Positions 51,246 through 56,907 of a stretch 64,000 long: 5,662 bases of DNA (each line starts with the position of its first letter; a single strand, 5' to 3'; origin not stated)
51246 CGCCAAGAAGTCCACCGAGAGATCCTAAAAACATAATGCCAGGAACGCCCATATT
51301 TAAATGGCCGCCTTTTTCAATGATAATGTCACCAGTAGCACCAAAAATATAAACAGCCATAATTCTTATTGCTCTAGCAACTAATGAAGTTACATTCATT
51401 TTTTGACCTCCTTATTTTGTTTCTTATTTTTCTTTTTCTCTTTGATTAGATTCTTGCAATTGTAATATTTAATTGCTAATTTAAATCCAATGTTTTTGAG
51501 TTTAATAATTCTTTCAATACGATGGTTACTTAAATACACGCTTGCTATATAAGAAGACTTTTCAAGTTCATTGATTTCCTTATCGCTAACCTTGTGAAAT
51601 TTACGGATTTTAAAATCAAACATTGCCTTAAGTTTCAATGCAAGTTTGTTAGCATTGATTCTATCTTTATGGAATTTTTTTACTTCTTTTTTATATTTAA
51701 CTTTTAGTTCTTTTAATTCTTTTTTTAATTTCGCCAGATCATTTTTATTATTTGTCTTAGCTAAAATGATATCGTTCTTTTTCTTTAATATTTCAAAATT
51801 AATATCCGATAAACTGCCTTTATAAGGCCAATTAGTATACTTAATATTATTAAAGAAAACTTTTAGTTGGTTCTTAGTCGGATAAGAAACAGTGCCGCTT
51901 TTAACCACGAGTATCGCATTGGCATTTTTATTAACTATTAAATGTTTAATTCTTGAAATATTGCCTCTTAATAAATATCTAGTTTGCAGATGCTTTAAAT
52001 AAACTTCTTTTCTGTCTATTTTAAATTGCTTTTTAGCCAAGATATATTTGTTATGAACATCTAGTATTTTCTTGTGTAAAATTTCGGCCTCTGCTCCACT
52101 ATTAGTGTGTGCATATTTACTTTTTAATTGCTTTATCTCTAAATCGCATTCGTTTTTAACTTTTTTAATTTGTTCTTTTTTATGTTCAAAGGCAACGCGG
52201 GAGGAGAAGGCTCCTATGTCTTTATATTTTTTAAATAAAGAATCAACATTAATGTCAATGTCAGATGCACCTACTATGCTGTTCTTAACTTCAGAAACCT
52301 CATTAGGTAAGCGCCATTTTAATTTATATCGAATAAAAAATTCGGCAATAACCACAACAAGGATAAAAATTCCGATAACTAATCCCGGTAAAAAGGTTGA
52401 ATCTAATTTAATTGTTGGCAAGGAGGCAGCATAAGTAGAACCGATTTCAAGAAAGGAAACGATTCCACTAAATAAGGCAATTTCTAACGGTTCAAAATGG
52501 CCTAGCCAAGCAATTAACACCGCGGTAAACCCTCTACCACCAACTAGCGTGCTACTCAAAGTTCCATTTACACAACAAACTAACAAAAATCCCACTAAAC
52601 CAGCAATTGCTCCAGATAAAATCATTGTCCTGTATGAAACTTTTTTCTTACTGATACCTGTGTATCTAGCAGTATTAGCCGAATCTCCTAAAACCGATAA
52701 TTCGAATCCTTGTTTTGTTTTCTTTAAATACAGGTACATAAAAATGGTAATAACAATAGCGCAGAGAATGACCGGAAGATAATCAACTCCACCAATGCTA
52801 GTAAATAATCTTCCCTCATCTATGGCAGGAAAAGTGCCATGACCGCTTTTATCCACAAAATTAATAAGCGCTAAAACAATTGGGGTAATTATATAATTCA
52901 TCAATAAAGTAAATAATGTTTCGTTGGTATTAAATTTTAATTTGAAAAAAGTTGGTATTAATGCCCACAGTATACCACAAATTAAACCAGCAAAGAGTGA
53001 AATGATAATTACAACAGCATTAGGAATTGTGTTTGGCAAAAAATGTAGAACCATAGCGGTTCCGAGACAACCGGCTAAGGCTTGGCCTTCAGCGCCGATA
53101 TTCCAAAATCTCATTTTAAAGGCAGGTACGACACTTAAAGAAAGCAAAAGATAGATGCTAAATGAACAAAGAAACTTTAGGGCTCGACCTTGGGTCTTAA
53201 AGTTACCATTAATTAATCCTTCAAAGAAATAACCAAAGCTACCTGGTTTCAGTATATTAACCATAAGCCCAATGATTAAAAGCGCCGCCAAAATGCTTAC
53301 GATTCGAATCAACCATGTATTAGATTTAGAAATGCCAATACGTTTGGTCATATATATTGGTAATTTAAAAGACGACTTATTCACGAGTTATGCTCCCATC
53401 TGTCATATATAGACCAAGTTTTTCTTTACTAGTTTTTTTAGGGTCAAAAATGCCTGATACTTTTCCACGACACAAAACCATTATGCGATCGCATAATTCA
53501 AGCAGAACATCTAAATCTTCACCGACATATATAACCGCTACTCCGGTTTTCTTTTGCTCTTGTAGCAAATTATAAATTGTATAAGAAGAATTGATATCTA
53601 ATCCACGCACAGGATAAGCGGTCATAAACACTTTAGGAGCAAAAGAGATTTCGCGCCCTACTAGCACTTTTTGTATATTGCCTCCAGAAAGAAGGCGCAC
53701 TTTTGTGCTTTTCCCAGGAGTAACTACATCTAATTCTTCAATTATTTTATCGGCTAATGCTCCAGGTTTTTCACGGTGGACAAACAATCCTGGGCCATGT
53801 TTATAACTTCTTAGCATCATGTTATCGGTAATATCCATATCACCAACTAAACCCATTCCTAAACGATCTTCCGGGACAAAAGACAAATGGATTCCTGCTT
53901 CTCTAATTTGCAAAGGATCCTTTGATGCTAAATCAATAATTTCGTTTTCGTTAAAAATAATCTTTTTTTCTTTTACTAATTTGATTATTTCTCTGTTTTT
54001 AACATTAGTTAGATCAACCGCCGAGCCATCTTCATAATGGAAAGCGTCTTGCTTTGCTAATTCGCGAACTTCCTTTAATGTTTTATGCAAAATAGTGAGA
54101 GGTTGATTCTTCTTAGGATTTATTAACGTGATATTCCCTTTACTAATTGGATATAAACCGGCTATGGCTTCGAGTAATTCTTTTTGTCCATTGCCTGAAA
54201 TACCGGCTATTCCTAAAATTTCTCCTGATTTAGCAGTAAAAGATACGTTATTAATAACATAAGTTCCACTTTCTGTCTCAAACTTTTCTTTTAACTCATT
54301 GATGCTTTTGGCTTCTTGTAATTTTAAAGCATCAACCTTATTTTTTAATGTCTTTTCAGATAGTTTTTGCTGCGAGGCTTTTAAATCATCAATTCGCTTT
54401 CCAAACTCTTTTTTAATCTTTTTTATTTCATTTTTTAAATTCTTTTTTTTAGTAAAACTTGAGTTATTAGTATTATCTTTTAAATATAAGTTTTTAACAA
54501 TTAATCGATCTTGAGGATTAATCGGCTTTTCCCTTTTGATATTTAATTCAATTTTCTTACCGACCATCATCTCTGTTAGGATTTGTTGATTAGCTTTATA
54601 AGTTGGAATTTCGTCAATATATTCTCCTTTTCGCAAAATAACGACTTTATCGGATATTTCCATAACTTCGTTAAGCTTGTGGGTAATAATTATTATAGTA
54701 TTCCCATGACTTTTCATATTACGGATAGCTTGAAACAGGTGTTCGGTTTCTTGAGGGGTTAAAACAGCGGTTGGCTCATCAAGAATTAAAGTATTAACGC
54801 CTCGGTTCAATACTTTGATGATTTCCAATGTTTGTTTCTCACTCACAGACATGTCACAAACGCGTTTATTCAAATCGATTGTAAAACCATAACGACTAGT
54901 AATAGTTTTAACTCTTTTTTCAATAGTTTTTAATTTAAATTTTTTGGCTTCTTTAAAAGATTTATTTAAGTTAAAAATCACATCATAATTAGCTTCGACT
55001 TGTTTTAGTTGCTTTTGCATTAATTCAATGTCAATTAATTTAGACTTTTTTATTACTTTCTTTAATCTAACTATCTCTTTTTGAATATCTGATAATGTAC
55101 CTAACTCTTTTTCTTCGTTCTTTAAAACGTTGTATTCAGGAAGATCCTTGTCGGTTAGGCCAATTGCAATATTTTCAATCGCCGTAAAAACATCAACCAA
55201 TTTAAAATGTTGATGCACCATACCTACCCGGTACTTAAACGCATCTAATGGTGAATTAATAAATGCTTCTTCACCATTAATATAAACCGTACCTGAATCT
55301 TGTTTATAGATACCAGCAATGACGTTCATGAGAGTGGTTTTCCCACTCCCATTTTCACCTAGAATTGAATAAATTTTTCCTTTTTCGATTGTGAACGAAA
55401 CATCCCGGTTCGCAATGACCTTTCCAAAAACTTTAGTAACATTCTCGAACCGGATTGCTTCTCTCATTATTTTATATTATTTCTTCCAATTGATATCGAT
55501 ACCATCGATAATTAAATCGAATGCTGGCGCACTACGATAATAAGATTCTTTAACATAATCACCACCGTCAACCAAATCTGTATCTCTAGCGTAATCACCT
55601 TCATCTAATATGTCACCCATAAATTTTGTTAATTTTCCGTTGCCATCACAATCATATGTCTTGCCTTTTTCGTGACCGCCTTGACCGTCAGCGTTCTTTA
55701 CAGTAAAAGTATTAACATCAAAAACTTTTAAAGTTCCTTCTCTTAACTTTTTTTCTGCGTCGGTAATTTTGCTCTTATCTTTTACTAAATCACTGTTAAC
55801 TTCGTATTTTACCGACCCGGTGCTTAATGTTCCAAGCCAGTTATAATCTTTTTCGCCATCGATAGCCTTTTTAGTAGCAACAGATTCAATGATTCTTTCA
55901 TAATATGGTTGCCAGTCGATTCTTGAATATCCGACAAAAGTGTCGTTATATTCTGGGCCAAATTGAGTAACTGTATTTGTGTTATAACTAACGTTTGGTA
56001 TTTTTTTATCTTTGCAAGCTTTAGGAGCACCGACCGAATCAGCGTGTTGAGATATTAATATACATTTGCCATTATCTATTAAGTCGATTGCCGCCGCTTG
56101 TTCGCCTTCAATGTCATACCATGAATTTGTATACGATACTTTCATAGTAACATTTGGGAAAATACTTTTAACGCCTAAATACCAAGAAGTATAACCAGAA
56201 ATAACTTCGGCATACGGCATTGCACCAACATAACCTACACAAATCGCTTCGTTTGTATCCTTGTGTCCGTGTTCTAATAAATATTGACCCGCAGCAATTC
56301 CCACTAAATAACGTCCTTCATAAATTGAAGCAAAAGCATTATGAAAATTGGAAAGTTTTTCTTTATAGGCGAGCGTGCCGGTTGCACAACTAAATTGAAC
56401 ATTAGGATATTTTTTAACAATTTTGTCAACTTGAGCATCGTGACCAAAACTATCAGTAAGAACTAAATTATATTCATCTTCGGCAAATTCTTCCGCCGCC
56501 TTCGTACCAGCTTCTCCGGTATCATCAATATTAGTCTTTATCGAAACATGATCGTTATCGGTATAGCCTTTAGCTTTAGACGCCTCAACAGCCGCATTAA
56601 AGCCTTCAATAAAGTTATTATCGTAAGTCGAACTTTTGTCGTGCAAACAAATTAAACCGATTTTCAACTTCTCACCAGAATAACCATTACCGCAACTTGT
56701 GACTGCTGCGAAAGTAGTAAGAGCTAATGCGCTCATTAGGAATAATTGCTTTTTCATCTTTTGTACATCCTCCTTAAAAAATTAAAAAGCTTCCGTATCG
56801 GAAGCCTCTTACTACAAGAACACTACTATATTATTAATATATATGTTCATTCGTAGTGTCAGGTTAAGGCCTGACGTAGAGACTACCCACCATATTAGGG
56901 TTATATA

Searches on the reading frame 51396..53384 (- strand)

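Call 68: search_protein_families(library=pfam, proteins=[window:51396-53384:-], max_evalue=0.000001)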
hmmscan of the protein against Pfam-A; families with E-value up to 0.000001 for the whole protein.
window:51396-53384:- (662 aa): 1 family
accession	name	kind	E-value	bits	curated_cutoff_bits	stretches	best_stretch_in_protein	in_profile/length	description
PF02653.21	BPD_transp_2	-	6e-30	104.7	26.8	1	69-344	3-268/269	Branched-chain amino acid transport system / permease component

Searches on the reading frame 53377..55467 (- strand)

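Call 68: search_protein_families(library=pfam, proteins=[window:53377-55467:-], max_evalue=0.000001)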
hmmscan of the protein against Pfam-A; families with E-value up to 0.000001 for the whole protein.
window:53377-55467:- (696 aa): 1 family
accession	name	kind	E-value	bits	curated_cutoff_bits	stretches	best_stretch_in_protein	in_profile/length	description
PF00005.33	ABC_tran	-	3.5e-37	128.5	25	2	21-234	2-137/137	ABC transporter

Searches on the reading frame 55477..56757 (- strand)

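Call 68: search_protein_families(library=pfam, proteins=[window:55477-56757:-], max_evalue=0.000001)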
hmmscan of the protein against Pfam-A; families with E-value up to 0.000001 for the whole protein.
window:55477-56757:- (426 aa): 1 family
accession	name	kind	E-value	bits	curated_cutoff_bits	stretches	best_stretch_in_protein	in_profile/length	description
PF02608.20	Bmp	-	4.1e-18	65.8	24.1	1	39-327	7-278/301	ABC transporter substrate-binding protein PnrA-like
